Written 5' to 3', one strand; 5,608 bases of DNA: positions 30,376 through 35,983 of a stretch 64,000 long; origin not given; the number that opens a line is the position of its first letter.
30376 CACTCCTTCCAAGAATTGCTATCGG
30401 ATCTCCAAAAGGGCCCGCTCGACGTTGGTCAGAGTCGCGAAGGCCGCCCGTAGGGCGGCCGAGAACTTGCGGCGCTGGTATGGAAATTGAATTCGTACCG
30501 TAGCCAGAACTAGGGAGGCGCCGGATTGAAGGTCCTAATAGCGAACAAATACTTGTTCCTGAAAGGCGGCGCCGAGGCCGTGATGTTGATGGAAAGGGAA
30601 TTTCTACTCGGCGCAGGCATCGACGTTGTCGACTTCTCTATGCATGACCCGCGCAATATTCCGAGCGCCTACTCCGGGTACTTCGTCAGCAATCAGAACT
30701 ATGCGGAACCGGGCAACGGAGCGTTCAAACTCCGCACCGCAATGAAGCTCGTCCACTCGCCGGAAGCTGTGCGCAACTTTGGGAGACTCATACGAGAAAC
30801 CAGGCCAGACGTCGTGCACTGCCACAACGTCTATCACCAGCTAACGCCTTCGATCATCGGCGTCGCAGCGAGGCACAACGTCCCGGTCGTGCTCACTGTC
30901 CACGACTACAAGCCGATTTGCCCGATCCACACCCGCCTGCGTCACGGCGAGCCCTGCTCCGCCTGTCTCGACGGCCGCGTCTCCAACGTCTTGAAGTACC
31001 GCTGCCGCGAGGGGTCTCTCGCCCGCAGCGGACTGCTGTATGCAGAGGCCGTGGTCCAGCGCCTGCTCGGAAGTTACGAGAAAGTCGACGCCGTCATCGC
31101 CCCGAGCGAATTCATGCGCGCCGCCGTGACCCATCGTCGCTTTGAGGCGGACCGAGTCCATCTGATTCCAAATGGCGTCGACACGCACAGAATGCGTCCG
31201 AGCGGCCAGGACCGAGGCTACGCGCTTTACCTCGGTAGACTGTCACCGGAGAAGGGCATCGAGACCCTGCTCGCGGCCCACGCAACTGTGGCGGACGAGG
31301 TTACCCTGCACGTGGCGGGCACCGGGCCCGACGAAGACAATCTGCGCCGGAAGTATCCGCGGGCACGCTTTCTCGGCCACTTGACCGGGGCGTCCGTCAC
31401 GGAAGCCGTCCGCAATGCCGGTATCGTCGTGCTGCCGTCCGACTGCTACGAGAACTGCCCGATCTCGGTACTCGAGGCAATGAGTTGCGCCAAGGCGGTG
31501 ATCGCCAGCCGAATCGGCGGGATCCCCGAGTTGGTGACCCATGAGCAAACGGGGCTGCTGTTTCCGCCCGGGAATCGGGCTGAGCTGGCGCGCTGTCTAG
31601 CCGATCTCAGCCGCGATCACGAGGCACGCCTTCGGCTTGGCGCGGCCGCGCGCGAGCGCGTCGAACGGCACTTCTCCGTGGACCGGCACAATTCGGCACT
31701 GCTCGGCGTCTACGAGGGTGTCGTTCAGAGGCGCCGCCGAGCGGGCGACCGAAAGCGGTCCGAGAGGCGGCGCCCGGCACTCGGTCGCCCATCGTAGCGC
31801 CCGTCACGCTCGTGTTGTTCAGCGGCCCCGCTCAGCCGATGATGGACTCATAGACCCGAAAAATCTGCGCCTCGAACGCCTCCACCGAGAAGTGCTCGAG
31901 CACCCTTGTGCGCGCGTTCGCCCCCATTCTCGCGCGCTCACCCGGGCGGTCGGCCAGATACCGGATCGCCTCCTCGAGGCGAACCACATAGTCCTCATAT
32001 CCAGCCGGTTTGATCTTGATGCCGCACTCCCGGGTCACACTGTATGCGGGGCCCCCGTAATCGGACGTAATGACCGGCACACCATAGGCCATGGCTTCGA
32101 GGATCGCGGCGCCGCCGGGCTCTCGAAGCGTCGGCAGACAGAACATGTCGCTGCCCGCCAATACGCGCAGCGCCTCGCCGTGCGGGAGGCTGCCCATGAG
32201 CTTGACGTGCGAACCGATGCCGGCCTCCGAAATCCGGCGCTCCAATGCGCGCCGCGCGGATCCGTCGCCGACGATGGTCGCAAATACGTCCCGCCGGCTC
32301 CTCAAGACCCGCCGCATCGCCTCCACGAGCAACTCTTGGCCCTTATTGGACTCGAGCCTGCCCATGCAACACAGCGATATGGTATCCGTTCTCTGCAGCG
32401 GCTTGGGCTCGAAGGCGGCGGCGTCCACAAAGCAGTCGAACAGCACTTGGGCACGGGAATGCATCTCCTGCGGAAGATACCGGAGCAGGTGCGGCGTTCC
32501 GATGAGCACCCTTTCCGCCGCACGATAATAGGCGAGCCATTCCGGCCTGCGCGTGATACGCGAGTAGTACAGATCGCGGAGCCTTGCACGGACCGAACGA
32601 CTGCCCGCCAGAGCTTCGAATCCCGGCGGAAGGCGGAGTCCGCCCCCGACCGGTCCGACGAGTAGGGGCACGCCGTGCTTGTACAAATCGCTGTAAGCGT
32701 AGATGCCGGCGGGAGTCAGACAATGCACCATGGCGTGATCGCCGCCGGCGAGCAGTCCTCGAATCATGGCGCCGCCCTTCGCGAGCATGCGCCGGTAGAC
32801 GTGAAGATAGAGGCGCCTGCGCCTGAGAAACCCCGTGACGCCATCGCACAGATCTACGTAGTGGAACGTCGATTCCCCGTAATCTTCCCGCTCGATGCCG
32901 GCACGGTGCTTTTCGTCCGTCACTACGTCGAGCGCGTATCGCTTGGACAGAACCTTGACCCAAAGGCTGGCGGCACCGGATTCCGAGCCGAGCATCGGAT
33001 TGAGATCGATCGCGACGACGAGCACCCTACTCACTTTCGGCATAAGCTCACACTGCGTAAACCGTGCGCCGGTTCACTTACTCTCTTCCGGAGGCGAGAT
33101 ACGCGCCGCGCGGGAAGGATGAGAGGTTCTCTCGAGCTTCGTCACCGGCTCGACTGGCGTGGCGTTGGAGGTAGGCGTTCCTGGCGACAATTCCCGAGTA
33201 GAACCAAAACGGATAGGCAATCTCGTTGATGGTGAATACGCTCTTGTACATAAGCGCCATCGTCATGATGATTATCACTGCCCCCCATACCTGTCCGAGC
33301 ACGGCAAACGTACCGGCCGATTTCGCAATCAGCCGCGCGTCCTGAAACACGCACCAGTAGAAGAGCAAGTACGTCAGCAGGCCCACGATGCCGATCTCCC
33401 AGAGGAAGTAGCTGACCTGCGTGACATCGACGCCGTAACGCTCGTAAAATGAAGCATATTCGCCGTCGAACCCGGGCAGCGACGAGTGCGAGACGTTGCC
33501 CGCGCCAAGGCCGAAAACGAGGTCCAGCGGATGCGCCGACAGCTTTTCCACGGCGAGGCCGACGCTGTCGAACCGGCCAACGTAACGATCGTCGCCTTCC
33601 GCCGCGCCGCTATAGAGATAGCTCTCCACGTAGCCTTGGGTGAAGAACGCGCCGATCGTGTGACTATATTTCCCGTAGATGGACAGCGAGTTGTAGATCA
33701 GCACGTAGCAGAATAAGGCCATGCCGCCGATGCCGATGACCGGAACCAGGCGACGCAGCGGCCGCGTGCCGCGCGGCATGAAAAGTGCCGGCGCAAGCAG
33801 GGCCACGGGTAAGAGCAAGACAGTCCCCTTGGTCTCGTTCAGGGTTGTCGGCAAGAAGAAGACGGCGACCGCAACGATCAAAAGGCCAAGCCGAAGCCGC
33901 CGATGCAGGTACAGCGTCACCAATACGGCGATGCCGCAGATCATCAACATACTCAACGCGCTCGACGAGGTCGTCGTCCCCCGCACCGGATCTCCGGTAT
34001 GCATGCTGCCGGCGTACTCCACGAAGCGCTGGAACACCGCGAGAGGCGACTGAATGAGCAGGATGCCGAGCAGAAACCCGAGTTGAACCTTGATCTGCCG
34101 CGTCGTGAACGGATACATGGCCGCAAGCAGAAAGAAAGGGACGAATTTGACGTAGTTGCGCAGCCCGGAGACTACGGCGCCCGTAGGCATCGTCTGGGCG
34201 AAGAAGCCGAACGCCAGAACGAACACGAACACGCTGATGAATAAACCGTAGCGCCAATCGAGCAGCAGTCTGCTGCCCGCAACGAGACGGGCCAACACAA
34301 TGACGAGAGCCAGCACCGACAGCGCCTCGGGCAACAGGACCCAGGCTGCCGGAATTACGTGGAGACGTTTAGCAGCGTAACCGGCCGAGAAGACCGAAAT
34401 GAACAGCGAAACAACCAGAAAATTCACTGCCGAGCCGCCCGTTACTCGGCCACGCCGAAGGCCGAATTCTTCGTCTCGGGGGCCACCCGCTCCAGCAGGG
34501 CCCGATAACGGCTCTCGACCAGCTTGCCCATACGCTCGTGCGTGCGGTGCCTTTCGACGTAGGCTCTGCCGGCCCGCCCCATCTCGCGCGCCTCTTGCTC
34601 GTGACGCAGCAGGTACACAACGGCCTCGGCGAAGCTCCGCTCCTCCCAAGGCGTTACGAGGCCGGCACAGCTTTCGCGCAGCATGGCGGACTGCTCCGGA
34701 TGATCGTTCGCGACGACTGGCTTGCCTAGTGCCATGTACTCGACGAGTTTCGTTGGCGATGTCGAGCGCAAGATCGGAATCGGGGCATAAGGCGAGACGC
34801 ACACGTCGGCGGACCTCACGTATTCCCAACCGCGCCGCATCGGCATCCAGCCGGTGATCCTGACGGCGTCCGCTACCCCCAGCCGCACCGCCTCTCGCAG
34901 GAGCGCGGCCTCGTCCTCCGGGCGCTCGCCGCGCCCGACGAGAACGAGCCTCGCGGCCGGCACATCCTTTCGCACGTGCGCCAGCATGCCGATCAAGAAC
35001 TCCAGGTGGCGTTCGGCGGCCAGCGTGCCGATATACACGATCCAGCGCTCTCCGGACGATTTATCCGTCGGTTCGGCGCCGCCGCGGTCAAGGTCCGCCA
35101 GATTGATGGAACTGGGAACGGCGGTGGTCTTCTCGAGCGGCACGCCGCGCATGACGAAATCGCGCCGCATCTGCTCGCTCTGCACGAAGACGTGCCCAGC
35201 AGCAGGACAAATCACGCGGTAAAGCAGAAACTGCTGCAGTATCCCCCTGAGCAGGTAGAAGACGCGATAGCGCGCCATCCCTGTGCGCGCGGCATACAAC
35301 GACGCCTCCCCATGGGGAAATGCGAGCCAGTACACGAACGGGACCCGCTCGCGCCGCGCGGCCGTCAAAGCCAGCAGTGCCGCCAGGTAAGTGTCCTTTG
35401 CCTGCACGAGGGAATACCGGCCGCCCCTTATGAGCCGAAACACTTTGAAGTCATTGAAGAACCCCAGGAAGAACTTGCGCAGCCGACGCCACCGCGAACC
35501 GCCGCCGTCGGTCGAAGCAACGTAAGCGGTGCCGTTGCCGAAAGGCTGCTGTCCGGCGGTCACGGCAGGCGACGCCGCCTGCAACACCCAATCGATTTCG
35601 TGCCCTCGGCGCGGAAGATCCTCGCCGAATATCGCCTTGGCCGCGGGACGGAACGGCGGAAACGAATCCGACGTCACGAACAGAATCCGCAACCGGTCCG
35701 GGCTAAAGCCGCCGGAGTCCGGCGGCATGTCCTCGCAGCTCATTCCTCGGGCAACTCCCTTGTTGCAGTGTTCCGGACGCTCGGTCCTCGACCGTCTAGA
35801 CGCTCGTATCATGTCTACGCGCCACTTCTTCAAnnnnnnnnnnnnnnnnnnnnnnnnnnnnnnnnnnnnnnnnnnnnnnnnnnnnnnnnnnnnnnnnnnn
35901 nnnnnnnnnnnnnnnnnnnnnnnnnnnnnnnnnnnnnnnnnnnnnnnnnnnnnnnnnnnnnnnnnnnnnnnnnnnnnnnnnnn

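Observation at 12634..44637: The polysaccharide locus is cut into many units by near-identical sigma-54 promoters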

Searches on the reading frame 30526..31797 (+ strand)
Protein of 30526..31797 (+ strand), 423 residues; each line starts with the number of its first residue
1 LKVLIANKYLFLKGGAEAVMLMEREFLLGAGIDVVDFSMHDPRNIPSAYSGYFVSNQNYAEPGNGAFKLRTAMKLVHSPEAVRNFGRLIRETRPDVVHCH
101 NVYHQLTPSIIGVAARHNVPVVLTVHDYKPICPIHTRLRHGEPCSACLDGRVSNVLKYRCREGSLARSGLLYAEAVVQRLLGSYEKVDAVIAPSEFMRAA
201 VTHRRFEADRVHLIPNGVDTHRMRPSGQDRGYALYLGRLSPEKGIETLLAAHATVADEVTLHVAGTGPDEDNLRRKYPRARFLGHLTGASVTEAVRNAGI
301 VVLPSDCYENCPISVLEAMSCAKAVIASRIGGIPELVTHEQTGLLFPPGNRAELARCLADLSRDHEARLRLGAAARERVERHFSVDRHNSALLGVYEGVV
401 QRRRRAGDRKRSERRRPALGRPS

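Call 8: search_protein_families(library=ncbifam, proteins=[window:30526-31797:+])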
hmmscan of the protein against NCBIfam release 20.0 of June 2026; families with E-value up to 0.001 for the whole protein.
window:30526-31797:+ (423 aa): 35 families (the best 25 are shown)
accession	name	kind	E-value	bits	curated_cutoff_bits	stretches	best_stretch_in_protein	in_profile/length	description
TIGR02149.1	glgA_Coryne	subfamily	1.6e-30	106.5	302.4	1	183-400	141-391/391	glycogen synthase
TIGR03088.1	stp2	hypoth_equivalog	3.3e-28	98.8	409.05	1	206-398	157-372/374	TIGR03088 family PEP-CTERM/XrtA system glycosyltransferase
NF041876.1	EPS_EpsE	equivalog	4.5e-28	98.6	400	1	206-390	183-387/389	exopolysaccharide biosynthesis GT4 family glycosyltransferase EpsE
TIGR04063.1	stp3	hypoth_equivalog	3.8e-23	82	442.05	1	185-399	156-395/397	TIGR04063 family PEP-CTERM/XrtA system glycosyltransferase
NF038229.1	Glyco4_Geo_Pelo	equivalog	6.5e-21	74.7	400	1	185-400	108-337/338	GPMC system family 4 glycosyltransferase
NF053787.1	GlcN_PG_synth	equivalog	1.2e-20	73.7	480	1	173-400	130-360/361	N-acetylglucosaminyl phosphatidylglycerol synthase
NF047684.1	TeichurnBiosyTuaC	equivalog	1.7e-19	70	550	1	228-400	217-390/391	teichuronic acid biosynthesis protein TuaC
TIGR03999.1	thiol_BshA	equivalog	6.8e-19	68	273.7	1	183-399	141-373/375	N-acetyl-alpha-D-glucosaminyl L-malate synthase BshA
NF041010.1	glycosy_Agl16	equivalog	2.6e-14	52.9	575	1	177-374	126-327/352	glycosylation protein Agl16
NF038295.1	EPS_HpsP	equivalog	1.7e-12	47.1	550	1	228-399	205-387/388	hormogonium polysaccharide biosynthesis glycosyltransferase HpsP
TIGR03449.1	mycothiol_MshA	equivalog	1.7e-12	47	462.5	1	203-400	182-404/406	D-inositol-3-phosphate glycosyltransferase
TIGR02095.1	glgA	subfamily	4e-12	45.6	328.45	2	235-397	299-475/477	glycogen/starch synthase, ADP-glucose type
NF046085.1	XrtY_assoc_Gly1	equivalog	2e-11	43.4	400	1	211-400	184-385/387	XrtY-associated glycosyltransferase XYAG1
NF007396.0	PRK09922.1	equivalog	3.3e-11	42.7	385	1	189-364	138-326/361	lipopolysaccharide 1,6-galactosyltransferase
NF012028.0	PRK15484.1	subfamily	3.5e-11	42.8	618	1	188-344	141-323/380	lipopolysaccharide N-acetylglucosaminyltransferase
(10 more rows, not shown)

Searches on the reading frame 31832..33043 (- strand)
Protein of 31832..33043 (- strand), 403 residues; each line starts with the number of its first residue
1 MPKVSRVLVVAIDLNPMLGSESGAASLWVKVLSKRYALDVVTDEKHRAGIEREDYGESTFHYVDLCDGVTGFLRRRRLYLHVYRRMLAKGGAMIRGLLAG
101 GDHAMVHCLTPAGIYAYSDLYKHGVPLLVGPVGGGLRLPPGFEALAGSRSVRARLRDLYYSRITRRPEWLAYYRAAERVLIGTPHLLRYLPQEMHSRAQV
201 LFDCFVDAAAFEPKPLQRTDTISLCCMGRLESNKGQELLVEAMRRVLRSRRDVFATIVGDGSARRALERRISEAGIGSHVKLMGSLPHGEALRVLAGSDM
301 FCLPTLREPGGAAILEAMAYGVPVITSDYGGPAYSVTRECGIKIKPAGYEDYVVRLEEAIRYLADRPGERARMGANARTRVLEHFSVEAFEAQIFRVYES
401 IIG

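Call 8: search_protein_families(library=ncbifam, proteins=[window:31832-33043:-])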
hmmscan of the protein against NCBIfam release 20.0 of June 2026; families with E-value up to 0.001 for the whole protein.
window:31832-33043:- (403 aa): 42 families (the best 25 are shown)
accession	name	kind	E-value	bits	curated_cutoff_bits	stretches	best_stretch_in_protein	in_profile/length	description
NF041876.1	EPS_EpsE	equivalog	2.8e-31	109.1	400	1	174-388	160-383/389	exopolysaccharide biosynthesis GT4 family glycosyltransferase EpsE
NF041879.1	EPS_EpsH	equivalog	7.2e-30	104.1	800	1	108-403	121-418/431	exopolysaccharide biosynthesis glycosyltransferase EpsH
TIGR03088.1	stp2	hypoth_equivalog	4.4e-26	91.8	409.05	1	211-400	184-372/374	TIGR03088 family PEP-CTERM/XrtA system glycosyltransferase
TIGR04157.1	glyco_rSAM_CFB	subfamily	2.6e-16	59.6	400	1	220-398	227-406/406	TIGR04157 family glycosyltransferase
NF038295.1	EPS_HpsP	equivalog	3.7e-16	59.1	550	1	223-402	209-388/388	hormogonium polysaccharide biosynthesis glycosyltransferase HpsP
TIGR03999.1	thiol_BshA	equivalog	2.2e-14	53.2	273.7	1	242-401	220-373/375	N-acetyl-alpha-D-glucosaminyl L-malate synthase BshA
TIGR02149.1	glgA_Coryne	subfamily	6e-14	52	302.4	1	226-402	209-391/391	glycogen synthase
TIGR02095.1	glgA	subfamily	3.7e-13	48.9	328.45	1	218-379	291-458/477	glycogen/starch synthase, ADP-glucose type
NF047684.1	TeichurnBiosyTuaC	equivalog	1.7e-12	47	550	1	225-402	223-390/391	teichuronic acid biosynthesis protein TuaC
NF046085.1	XrtY_assoc_Gly1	equivalog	1.7e-12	46.9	400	1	217-402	205-385/387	XrtY-associated glycosyltransferase XYAG1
TIGR03449.1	mycothiol_MshA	equivalog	6.4e-12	45.1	462.5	1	224-401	223-403/406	D-inositol-3-phosphate glycosyltransferase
TIGR04348.1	TIGR04348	equivalog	2e-11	43.5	300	1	160-331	80-246/310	selenoneine biosynthesis selenosugar synthase SenB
NF053787.1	GlcN_PG_synth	equivalog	1e-10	41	480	1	285-402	249-360/361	N-acetylglucosaminyl phosphatidylglycerol synthase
TIGR04047.1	MSMEG_0565_glyc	hypoth_equivalog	1.4e-10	40.8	259.85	1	225-349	197-328/373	MSMEG_0565 family glycosyltransferase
NF001898.0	PRK00654.1-1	equivalog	2.5e-10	39.6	603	1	219-333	291-404/477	glycogen synthase GlgA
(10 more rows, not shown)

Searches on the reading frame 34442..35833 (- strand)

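Call 8: search_protein_families(library=ncbifam, proteins=[window:34442-35833:-])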
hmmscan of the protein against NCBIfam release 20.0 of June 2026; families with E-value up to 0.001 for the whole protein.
window:34442-35833:- (463 aa): 16 families
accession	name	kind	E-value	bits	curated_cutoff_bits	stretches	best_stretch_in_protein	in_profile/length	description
TIGR04063.1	stp3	hypoth_equivalog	1.2e-29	103.4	442.05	1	131-447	84-396/397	TIGR04063 family PEP-CTERM/XrtA system glycosyltransferase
TIGR03087.1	stp1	hypoth_equivalog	9.3e-12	44.8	316.65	1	261-434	223-385/397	TIGR03087 family PEP-CTERM/XrtA system glycosyltransferase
NF041876.1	EPS_EpsE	equivalog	7.4e-11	41.9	400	1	216-435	166-385/389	exopolysaccharide biosynthesis GT4 family glycosyltransferase EpsE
NF053787.1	GlcN_PG_synth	equivalog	1.6e-09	37.1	480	1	364-447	279-360/361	N-acetylglucosaminyl phosphatidylglycerol synthase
TIGR03088.1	stp2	hypoth_equivalog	2.6e-09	36.6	409.05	1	267-445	199-372/374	TIGR03088 family PEP-CTERM/XrtA system glycosyltransferase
NF038229.1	Glyco4_Geo_Pelo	equivalog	9e-09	34.8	400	1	211-447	109-337/338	GPMC system family 4 glycosyltransferase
NF007640.0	PRK10307.1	subfamily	8.7e-08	31.5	276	1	217-437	177-398/411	WcaI family glycosyltransferase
TIGR04157.1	glyco_rSAM_CFB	subfamily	9.4e-07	28.1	400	1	261-438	226-401/406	TIGR04157 family glycosyltransferase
NF038295.1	EPS_HpsP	equivalog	4.3e-06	26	550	1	262-444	207-385/388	hormogonium polysaccharide biosynthesis glycosyltransferase HpsP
NF047676.1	TeichurnBiosyTuaH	equivalog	5e-06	25.6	550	1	263-417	215-360/384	teichuronic acid biosynthesis protein TuaH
TIGR03449.1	mycothiol_MshA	equivalog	8.4e-06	24.9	462.5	1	264-445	222-402/406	D-inositol-3-phosphate glycosyltransferase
NF038011.1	PelF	equivalog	2.3e-05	23.7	100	1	207-437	253-483/489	GT4 family glycosyltransferase PelF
TIGR03999.1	thiol_BshA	equivalog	3.1e-05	23.1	273.7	1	261-447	198-374/375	N-acetyl-alpha-D-glucosaminyl L-malate synthase BshA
TIGR04047.1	MSMEG_0565_glyc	hypoth_equivalog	4.5e-05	22.7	259.85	1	268-432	199-361/373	MSMEG_0565 family glycosyltransferase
NF047684.1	TeichurnBiosyTuaC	equivalog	6.4e-05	22.1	550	1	261-447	218-390/391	teichuronic acid biosynthesis protein TuaC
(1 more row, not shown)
